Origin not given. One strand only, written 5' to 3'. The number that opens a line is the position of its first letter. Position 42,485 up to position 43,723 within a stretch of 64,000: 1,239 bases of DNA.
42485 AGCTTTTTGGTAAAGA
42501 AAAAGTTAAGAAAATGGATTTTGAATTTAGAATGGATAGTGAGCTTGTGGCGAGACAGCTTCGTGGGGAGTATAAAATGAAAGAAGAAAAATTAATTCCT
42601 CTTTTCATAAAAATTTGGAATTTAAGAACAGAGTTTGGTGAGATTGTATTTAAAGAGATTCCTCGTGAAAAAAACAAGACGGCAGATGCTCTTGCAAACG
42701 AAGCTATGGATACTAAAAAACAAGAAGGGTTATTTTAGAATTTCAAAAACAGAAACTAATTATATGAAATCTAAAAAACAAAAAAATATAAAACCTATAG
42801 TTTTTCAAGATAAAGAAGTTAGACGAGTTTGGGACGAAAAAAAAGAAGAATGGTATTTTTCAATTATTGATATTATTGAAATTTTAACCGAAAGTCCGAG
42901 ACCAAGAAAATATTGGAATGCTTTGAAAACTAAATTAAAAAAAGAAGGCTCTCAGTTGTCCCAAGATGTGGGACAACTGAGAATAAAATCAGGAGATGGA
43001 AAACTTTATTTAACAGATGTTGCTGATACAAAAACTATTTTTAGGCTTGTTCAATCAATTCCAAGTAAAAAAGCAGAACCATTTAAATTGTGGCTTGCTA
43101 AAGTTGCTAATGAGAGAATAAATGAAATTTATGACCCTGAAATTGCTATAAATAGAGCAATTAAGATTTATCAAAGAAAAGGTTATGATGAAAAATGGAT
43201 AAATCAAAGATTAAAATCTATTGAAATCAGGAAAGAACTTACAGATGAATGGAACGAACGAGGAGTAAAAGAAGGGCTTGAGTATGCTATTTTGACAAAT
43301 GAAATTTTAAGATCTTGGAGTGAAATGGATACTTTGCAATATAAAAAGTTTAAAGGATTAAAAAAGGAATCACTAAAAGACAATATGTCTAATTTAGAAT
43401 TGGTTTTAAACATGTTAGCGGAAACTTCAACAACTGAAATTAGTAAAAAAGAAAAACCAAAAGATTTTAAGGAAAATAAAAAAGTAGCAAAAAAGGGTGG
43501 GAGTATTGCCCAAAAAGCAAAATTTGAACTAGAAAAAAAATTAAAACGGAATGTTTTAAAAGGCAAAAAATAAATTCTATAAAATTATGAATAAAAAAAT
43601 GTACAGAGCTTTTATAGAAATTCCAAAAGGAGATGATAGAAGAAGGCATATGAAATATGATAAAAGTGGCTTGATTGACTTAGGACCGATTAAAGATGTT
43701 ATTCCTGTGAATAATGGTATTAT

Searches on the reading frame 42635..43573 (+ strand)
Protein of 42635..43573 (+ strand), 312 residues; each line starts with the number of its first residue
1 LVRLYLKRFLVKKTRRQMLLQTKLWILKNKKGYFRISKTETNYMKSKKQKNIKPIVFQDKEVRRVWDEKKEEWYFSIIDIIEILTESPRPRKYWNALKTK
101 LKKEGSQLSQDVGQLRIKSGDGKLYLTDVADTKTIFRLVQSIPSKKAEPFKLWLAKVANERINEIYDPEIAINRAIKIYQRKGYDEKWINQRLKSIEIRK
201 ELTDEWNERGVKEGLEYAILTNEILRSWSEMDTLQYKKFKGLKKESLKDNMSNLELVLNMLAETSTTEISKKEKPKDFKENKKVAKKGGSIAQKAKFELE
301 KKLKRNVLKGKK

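Call 20: search_protein_families(library=pfam, proteins=[window:42635-43573:+], max_evalue=0.001)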
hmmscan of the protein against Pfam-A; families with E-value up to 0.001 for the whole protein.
window:42635-43573:+ (312 aa): 1 family
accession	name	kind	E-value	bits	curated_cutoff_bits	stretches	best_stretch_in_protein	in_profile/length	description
PF02498.22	Bro-N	-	5e-09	37.1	25.6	1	61-156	1-92/96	BRO family, N-terminal domain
